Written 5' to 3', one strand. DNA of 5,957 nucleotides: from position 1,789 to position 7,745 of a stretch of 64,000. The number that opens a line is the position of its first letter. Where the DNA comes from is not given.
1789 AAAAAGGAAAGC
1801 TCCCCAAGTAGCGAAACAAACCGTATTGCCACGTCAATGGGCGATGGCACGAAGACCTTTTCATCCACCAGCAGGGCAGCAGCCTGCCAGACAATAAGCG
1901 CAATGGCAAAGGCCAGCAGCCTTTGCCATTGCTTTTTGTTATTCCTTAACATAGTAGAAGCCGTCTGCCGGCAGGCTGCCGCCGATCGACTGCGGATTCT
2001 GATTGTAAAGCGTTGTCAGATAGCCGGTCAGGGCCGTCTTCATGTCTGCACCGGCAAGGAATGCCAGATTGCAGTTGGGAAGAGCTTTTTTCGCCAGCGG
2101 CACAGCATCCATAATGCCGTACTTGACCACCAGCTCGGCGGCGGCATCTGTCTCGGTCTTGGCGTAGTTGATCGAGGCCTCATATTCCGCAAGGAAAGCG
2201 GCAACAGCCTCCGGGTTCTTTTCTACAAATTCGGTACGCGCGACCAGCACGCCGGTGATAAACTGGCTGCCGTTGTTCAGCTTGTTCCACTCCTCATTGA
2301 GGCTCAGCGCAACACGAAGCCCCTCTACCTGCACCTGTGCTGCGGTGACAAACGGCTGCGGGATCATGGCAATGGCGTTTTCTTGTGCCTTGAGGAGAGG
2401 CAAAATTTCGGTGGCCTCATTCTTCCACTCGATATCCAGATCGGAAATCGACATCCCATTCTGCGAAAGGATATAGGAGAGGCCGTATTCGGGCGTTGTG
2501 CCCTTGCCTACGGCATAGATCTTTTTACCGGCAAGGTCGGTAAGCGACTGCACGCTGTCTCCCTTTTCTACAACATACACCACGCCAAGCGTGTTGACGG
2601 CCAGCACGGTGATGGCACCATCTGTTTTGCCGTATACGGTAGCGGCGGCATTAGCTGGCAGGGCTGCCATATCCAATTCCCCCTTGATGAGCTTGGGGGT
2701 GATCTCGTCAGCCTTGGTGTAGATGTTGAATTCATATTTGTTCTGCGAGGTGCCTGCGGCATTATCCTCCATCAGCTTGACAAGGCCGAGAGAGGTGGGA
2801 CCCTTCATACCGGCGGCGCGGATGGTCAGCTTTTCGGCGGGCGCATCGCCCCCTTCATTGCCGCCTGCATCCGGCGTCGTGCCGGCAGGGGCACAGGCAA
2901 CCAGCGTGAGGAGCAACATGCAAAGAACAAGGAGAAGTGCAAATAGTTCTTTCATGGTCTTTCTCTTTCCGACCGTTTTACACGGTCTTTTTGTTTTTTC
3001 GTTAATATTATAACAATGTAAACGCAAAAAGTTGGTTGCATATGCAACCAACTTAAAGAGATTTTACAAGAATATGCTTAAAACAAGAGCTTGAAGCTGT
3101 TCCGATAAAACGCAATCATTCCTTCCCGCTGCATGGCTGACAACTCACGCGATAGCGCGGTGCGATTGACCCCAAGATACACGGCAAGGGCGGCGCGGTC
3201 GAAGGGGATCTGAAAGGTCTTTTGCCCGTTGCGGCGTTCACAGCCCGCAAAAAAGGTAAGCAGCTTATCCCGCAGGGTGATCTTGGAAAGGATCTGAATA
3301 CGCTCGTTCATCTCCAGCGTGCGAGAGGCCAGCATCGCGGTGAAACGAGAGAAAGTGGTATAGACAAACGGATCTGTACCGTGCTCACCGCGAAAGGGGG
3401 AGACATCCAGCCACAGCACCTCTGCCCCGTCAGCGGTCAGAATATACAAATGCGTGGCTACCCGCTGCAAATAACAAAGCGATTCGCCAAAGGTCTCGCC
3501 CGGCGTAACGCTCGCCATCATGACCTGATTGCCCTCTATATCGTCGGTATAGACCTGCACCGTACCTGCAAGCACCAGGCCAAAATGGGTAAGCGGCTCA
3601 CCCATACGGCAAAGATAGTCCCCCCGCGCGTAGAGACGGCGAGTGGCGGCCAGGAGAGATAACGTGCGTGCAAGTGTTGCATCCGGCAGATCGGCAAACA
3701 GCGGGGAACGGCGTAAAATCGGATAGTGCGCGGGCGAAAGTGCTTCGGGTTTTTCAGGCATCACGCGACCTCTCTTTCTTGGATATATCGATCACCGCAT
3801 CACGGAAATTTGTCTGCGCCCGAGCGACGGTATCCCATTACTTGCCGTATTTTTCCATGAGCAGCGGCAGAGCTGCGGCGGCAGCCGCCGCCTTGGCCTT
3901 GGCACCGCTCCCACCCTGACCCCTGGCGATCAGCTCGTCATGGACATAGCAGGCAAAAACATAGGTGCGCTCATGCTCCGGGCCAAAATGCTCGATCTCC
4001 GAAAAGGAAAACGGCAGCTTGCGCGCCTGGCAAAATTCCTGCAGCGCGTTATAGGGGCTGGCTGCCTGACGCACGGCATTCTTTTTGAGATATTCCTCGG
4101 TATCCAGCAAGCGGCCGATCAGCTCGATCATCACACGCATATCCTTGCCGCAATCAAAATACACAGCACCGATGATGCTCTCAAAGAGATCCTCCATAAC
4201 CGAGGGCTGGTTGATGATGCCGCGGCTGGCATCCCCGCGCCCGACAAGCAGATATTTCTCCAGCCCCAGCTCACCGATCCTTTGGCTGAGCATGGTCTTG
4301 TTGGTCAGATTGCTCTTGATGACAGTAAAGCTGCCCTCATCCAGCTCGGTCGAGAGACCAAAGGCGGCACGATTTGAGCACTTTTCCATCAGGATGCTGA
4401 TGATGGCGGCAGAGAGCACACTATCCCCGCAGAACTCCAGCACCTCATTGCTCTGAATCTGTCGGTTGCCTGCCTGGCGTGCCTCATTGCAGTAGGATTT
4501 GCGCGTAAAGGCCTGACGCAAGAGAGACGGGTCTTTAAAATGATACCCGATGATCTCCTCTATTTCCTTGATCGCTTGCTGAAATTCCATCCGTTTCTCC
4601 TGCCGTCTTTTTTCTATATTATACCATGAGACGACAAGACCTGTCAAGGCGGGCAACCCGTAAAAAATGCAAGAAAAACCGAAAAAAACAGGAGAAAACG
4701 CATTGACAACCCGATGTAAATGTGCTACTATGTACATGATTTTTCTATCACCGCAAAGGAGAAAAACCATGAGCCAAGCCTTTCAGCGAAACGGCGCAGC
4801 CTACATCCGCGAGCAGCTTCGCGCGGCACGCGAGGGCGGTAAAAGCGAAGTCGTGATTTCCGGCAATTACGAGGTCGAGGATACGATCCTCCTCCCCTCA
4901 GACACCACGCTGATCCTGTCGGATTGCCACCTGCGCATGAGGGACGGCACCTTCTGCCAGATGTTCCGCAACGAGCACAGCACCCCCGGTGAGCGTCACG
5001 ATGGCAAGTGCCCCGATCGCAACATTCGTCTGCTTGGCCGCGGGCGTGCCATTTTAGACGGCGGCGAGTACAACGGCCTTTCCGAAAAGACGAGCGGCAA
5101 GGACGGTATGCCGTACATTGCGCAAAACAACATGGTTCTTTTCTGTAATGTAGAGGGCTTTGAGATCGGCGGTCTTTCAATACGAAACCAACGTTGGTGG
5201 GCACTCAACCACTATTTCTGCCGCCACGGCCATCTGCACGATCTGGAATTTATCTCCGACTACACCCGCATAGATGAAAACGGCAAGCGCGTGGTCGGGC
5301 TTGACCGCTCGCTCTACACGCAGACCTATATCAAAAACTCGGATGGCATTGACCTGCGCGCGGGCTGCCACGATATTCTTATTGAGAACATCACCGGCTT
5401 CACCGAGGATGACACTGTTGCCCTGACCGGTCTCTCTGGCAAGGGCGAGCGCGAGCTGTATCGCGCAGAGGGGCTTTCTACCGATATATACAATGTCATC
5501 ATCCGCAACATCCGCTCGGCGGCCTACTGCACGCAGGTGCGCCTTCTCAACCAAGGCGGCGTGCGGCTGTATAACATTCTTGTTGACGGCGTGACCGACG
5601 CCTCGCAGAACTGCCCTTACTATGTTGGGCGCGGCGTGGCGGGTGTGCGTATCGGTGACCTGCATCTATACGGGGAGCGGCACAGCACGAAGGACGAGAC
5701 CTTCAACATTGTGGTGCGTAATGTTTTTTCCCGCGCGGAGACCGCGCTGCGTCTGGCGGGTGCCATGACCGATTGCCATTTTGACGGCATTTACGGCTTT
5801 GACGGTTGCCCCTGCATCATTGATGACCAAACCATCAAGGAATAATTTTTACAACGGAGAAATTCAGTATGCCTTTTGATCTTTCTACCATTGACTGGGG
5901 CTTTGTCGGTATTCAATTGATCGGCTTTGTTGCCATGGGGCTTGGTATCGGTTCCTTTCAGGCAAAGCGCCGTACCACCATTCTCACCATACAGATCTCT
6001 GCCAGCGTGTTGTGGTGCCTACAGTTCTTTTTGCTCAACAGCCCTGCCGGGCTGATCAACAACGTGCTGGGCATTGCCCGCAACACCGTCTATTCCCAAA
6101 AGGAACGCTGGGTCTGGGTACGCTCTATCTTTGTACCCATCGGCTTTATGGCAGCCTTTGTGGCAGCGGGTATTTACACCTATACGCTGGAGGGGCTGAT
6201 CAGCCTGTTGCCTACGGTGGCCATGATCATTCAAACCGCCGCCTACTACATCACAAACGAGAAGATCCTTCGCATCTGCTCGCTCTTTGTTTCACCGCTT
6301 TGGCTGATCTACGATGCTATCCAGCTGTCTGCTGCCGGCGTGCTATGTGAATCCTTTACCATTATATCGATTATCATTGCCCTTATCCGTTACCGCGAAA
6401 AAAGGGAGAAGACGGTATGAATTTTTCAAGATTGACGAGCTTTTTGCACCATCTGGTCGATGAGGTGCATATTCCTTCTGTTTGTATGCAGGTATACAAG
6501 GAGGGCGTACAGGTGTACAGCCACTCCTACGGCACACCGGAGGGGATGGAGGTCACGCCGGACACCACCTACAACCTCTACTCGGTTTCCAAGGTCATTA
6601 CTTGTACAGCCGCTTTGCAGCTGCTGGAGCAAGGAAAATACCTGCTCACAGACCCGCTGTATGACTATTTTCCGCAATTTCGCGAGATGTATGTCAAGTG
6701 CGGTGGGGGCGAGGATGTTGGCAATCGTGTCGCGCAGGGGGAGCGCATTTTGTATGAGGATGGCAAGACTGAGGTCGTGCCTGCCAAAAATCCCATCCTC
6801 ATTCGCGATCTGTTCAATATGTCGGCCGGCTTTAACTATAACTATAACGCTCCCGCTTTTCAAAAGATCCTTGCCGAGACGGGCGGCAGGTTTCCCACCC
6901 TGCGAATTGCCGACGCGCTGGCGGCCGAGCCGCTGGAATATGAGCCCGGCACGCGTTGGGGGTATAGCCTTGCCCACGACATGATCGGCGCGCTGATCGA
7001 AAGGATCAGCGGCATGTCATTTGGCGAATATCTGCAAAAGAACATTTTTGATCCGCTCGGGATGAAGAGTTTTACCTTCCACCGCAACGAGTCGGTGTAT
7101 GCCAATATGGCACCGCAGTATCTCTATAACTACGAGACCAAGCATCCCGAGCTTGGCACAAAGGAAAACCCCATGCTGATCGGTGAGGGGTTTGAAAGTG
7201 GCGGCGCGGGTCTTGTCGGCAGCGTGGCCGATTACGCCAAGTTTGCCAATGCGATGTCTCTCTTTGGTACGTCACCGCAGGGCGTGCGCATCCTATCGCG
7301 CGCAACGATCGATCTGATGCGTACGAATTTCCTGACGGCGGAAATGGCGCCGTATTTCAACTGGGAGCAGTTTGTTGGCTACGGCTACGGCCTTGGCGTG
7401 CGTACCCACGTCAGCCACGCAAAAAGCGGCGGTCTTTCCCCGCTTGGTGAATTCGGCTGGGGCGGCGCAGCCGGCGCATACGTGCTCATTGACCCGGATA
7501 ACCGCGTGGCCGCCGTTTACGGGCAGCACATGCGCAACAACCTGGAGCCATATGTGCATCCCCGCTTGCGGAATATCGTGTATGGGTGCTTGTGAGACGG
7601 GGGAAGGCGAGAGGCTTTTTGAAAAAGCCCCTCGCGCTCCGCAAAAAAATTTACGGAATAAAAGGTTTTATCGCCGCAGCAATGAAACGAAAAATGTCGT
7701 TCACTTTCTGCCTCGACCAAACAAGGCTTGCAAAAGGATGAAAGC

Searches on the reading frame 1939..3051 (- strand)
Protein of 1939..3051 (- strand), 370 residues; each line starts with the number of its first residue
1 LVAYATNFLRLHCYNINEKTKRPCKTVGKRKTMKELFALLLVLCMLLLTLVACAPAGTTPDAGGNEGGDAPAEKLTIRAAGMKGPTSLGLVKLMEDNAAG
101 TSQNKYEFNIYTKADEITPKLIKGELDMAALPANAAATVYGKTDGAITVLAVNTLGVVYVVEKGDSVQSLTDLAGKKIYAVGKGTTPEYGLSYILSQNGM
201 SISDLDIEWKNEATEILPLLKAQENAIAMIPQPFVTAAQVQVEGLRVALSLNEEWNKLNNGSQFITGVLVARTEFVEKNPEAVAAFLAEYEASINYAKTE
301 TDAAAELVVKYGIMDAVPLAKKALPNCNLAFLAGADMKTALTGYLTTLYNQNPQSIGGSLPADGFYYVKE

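Call 25: search_protein_families(library=pfam, proteins=[window:1939-3051:-], max_evalue=0.001)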
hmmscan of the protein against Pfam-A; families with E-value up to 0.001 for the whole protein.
window:1939-3051:- (370 aa): 3 families
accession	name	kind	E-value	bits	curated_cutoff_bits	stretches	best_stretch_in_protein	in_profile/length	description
PF09084.16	NMT1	-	1.1e-09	39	20.5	1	148-301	68-213/216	NMT1/THI5 like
PF02621.19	VitK2_biosynth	-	1.8e-06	28.1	26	1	110-313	27-218/252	Menaquinone biosynthesis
PF12974.12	Phosphonate-bd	-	1e-05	25.5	27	1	106-293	31-219/242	ABC transporter, phosphonate, periplasmic substrate-binding protein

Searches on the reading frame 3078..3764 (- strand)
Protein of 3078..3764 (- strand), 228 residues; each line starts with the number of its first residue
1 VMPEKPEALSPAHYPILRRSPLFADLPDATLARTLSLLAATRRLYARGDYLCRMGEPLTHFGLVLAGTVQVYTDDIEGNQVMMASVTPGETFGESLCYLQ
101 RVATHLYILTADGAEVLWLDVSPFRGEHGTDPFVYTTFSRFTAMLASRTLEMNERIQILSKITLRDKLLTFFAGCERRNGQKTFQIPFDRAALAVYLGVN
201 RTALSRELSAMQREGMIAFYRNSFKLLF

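Call 25: search_protein_families(library=pfam, proteins=[window:3078-3764:-], max_evalue=0.001)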
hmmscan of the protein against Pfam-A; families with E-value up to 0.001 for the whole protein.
window:3078-3764:- (228 aa): 2 families
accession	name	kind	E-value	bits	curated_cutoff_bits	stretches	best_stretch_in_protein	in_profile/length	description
PF00027.35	cNMP_binding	-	7e-12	45.6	27.5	1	43-102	2-63/89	Cyclic nucleotide-binding domain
PF13545.12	HTH_Crp_2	-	2.5e-09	37.4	27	1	175-221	10-56/70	Crp-like helix-turn-helix domain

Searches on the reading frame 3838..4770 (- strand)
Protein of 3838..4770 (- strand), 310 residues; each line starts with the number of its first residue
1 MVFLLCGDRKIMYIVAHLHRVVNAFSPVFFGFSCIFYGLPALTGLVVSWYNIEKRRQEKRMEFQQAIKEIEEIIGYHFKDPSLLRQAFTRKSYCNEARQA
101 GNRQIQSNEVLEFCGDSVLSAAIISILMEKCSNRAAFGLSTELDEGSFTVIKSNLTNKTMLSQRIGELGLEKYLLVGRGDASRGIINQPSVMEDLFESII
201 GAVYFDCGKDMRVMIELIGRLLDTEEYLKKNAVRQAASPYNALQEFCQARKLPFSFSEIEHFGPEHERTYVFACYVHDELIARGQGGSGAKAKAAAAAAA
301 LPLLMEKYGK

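Call 25: search_protein_families(library=pfam, proteins=[window:3838-4770:-], max_evalue=0.001)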
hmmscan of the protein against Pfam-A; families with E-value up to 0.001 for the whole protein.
window:3838-4770:- (310 aa): 5 families
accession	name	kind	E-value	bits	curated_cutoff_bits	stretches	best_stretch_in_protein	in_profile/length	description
PF14622.11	Ribonucleas_3_3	-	1.4e-19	70.9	35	1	80-210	1-114/128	Ribonuclease-III-like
PF00636.31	Ribonuclease_3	-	6.5e-14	53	27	1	109-208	1-102/102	Ribonuclease III domain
PF00035.32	dsrm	-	1.3e-11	45.4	23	1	239-301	1-63/66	Double-stranded RNA binding motif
PF24995.1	DSRM_2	-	0.00011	23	27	1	258-304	32-77/79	dsRNA binding domain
PF22935.1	RM44_endonuclase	-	0.00056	20.4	27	0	78-202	17-138/139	Large ribosomal subunit protein mL44, endonuclease domain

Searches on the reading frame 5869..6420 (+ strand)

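Call 25: search_protein_families(library=pfam, proteins=[window:5869-6420:+], max_evalue=0.001)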
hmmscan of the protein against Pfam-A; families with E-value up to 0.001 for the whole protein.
window:5869-6420:+ (183 aa): 1 family
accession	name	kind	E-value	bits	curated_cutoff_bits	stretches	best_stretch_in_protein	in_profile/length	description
PF10688.14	Imp-YgjV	-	7.4e-35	120.5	23.5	1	15-178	3-158/159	Bacterial inner membrane protein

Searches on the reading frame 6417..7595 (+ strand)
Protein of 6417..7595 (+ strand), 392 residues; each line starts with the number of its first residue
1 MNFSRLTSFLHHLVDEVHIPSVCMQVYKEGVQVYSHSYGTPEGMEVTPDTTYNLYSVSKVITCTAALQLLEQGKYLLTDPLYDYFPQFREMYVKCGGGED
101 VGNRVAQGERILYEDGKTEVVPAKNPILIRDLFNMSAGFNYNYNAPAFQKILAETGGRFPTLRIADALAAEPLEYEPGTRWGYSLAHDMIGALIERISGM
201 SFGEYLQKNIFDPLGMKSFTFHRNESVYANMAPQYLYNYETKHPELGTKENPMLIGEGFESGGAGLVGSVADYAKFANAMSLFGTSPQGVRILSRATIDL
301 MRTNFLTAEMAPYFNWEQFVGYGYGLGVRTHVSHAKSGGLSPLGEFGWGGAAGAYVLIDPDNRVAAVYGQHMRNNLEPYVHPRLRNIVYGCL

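Call 25: search_protein_families(library=pfam, proteins=[window:6417-7595:+], max_evalue=0.001)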
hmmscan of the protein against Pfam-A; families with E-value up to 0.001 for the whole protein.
window:6417-7595:+ (392 aa): 1 family
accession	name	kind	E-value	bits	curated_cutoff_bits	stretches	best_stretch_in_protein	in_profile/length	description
PF00144.29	Beta-lactamase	-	3e-54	184.8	27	1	9-368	4-306/329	Beta-lactamase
